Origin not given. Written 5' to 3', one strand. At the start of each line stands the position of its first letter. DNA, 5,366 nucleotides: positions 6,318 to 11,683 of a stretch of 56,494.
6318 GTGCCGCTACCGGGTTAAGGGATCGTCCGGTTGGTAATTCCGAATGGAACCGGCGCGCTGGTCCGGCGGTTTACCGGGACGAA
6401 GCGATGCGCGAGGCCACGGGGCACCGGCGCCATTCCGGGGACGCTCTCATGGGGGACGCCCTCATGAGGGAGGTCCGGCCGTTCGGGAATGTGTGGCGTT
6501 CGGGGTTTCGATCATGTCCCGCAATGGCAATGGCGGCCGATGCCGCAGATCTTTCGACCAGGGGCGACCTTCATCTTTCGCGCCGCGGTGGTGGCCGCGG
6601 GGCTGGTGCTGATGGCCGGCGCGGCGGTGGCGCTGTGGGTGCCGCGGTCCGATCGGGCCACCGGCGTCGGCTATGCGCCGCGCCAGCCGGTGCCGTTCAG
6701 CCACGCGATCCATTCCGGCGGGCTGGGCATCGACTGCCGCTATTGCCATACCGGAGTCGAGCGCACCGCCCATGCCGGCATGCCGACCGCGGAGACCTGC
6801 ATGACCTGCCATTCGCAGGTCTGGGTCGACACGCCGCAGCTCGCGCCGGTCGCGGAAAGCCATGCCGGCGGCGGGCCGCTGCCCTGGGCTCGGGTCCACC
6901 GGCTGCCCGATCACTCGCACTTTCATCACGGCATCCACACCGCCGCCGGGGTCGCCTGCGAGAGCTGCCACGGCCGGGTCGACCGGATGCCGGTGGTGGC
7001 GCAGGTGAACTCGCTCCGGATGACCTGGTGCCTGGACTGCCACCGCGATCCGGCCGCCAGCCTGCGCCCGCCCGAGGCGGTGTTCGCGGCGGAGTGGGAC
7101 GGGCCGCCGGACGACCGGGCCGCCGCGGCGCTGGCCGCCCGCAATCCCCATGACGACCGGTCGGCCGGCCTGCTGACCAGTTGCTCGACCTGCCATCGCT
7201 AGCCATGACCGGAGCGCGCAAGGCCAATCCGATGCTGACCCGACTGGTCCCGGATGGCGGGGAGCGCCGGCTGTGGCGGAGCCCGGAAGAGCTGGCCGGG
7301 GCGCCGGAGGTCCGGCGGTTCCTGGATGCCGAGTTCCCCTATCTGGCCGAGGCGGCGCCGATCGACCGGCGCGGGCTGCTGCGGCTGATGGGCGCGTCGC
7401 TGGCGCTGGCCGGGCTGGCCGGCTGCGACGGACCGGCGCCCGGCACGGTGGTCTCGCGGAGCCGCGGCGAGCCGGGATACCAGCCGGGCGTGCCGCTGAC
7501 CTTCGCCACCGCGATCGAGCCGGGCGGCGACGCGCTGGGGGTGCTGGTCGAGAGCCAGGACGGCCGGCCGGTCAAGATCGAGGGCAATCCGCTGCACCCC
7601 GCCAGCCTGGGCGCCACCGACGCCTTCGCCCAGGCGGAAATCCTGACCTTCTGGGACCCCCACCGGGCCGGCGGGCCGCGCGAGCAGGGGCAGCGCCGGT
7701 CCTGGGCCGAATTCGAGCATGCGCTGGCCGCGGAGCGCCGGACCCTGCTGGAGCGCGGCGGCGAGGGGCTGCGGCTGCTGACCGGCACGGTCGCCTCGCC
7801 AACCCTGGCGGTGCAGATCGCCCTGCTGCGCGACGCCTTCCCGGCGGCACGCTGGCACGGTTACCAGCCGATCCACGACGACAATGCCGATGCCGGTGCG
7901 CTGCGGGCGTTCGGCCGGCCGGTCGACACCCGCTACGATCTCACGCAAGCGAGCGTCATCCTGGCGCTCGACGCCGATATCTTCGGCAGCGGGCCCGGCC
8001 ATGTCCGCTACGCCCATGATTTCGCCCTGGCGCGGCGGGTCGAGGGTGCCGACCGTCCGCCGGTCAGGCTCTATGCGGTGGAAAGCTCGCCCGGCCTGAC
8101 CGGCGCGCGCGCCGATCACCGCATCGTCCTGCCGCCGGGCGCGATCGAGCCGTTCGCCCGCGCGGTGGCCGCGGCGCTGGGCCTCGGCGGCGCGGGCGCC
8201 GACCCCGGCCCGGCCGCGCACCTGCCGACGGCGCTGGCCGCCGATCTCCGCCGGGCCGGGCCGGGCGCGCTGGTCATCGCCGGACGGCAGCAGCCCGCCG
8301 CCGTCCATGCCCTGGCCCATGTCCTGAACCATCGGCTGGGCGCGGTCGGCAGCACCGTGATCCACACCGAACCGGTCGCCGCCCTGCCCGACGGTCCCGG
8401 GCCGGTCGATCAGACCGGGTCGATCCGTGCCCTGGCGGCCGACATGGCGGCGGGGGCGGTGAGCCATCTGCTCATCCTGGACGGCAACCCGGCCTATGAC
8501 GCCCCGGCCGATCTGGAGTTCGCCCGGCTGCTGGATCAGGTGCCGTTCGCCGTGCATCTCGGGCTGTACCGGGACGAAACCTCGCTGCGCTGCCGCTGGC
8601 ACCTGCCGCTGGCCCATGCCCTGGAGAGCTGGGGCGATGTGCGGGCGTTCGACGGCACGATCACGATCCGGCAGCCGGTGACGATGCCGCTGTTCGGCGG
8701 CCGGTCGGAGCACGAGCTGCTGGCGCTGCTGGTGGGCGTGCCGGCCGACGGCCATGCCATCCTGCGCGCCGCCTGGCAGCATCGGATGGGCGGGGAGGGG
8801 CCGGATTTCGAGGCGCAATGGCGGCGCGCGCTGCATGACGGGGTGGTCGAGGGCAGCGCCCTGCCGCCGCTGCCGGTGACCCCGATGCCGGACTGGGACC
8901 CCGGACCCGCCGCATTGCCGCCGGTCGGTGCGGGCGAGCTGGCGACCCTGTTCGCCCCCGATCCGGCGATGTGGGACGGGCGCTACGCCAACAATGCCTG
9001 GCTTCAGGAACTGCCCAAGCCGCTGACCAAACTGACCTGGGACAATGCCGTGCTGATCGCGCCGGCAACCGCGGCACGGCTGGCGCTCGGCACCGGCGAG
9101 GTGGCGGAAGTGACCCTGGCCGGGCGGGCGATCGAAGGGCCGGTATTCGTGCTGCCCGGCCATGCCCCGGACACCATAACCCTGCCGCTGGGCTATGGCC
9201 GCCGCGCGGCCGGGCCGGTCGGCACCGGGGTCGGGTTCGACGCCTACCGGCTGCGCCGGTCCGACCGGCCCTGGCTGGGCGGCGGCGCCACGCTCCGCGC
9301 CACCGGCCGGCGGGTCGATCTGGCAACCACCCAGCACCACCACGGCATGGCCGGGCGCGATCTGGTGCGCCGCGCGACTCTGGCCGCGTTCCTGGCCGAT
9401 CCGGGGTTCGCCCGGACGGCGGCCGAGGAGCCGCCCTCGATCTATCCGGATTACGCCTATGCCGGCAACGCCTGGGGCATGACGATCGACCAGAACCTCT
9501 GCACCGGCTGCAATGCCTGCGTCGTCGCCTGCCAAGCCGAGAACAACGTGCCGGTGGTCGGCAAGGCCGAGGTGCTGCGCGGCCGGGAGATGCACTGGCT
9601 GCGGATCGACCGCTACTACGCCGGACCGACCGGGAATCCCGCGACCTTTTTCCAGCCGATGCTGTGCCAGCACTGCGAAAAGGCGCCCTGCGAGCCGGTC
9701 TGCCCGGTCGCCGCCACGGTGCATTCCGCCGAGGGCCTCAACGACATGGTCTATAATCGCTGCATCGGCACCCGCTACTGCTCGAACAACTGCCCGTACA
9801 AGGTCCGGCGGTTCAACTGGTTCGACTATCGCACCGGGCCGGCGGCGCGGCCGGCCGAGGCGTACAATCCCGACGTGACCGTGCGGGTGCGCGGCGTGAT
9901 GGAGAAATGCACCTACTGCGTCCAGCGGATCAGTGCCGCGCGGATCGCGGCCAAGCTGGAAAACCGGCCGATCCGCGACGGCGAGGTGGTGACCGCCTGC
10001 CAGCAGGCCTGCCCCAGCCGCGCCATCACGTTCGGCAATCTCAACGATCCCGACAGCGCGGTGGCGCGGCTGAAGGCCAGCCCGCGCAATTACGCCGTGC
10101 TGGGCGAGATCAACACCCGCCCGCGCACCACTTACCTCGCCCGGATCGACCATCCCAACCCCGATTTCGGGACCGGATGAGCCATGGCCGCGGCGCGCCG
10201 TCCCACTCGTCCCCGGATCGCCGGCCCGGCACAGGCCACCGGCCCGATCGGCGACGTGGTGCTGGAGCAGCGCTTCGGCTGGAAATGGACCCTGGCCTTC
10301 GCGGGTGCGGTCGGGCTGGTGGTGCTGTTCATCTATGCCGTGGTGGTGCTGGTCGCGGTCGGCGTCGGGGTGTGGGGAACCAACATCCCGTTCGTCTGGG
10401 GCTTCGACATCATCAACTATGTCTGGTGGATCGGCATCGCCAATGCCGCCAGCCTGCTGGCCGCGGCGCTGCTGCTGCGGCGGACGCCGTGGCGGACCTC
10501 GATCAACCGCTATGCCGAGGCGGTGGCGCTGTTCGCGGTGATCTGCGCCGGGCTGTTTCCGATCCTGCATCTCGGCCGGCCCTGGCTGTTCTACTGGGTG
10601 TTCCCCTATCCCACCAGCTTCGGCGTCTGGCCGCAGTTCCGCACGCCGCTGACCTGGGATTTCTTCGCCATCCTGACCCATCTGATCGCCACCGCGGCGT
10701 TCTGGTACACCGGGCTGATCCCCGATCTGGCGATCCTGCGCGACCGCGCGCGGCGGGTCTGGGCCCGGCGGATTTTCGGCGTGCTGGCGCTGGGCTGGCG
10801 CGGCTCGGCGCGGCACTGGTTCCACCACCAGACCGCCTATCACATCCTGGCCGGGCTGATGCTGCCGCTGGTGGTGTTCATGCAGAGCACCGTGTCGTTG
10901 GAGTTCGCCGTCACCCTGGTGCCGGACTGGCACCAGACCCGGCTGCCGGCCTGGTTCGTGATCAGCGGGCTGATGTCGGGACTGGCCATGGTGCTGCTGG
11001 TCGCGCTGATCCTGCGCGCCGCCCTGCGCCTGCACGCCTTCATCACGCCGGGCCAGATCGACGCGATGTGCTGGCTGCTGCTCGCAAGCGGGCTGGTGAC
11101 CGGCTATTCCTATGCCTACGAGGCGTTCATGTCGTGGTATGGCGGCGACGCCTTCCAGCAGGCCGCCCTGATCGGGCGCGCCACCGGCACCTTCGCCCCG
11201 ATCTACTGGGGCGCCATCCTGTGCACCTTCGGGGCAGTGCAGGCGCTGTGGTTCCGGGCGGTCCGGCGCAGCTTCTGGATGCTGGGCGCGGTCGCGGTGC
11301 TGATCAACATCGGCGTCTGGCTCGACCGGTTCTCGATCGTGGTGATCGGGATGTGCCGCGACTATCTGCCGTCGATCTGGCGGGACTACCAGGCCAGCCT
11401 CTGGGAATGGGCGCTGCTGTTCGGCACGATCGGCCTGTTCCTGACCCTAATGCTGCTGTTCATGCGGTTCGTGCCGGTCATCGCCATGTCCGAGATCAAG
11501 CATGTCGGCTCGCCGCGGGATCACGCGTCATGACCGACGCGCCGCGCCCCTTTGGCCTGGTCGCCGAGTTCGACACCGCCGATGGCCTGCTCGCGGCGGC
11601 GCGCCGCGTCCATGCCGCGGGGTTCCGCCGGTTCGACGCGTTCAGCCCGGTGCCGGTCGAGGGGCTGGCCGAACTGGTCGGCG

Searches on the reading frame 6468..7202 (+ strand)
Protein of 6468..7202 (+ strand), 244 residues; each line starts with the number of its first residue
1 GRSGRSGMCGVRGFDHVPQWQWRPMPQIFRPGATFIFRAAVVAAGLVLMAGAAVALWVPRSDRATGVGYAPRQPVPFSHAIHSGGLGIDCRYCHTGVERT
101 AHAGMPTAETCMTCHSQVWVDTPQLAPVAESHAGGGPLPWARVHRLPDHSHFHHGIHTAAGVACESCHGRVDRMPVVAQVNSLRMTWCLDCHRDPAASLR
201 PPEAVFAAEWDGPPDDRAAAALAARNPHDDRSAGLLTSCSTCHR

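Call 7: search_protein_families(library=pfam, proteins=[window:6468-7202:+], max_evalue=0.001)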
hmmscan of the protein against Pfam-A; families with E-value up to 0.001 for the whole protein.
window:6468-7202:+ (244 aa): 4 families
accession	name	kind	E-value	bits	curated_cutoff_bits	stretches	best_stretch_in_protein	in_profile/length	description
PF14522.11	Cytochrome_C7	-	4.3e-12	46.1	24.8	2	76-117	2-50/67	Cytochrome c7 and related cytochrome c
PF14537.11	Cytochrom_c3_2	-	4.8e-10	40.2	25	1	156-243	1-78/79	Cytochrome c3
PF02085.21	Cytochrom_CIII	-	1.9e-06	28.6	22.9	1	70-117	16-55/101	Class III cytochrome C family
PF22113.1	Mtrc-MtrF_II-IV_dom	-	7.6e-05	22.7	30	0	163-243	8-88/176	Outer membrane cytochrome MtrC/MtrF-like, domains II/IV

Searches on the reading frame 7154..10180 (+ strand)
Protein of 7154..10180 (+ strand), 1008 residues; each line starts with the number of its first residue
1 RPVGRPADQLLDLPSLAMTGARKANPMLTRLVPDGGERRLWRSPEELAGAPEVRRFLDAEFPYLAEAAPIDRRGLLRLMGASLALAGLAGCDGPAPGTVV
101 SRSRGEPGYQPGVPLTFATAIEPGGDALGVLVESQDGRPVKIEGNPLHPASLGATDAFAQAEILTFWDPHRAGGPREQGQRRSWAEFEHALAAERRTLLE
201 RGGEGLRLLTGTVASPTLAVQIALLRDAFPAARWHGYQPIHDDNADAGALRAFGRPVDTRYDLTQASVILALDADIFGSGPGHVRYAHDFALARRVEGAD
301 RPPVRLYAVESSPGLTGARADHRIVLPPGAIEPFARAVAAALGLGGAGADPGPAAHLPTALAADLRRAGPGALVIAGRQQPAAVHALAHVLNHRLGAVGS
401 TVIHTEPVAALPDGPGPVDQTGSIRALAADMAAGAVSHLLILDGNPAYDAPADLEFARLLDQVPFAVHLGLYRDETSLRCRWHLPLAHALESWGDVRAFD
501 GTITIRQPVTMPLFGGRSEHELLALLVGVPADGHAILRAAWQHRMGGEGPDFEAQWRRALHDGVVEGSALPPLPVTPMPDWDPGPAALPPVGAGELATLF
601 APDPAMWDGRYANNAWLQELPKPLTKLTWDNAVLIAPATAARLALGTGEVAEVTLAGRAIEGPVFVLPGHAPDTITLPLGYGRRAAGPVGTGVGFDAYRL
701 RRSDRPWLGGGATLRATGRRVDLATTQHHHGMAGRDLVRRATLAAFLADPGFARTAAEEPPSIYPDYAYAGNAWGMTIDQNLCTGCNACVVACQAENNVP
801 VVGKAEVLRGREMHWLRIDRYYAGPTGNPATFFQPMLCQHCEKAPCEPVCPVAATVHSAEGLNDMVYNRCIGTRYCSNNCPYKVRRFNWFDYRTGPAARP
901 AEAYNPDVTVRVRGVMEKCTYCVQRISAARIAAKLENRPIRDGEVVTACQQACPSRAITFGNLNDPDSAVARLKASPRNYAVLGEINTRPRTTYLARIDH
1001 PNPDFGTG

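Call 7: search_protein_families(library=pfam, proteins=[window:7154-10180:+], max_evalue=0.001)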
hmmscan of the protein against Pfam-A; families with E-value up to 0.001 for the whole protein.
window:7154-10180:+ (1008 aa): 7 families
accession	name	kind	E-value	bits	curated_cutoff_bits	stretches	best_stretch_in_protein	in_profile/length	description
PF12838.12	Fer4_7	-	1.5e-14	54.6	27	2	783-854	2-52/52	4Fe-4S dicluster domain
PF13247.11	Fer4_11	-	3.3e-07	30.9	26.2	1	831-889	3-63/100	4Fe-4S dicluster domain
PF13237.11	Fer4_10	-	2.6e-05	24.5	25.5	0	776-796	2-24/53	4Fe-4S dicluster domain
PF13187.11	Fer4_9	-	4.1e-05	24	27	1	783-852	2-49/52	4Fe-4S dicluster domain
PF12837.12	Fer4_6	-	4.9e-05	23.5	25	0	777-793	3-19/24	4Fe-4S binding domain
PF12797.12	Fer4_2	-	0.00015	21.9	24.5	1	774-794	1-21/22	4Fe-4S binding domain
PF00037.32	Fer4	-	0.00037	20.6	21.1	1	777-794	2-19/24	4Fe-4S binding domain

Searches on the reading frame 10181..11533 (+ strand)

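Call 7: search_protein_families(library=pfam, proteins=[window:10181-11533:+], max_evalue=0.001)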
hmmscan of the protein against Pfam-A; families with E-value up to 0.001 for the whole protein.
window:10181-11533:+ (450 aa): 1 family
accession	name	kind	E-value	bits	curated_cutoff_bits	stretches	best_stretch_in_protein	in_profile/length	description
PF03916.19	NrfD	-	2.1e-13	51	25.8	1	66-391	4-309/313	Polysulphide reductase, NrfD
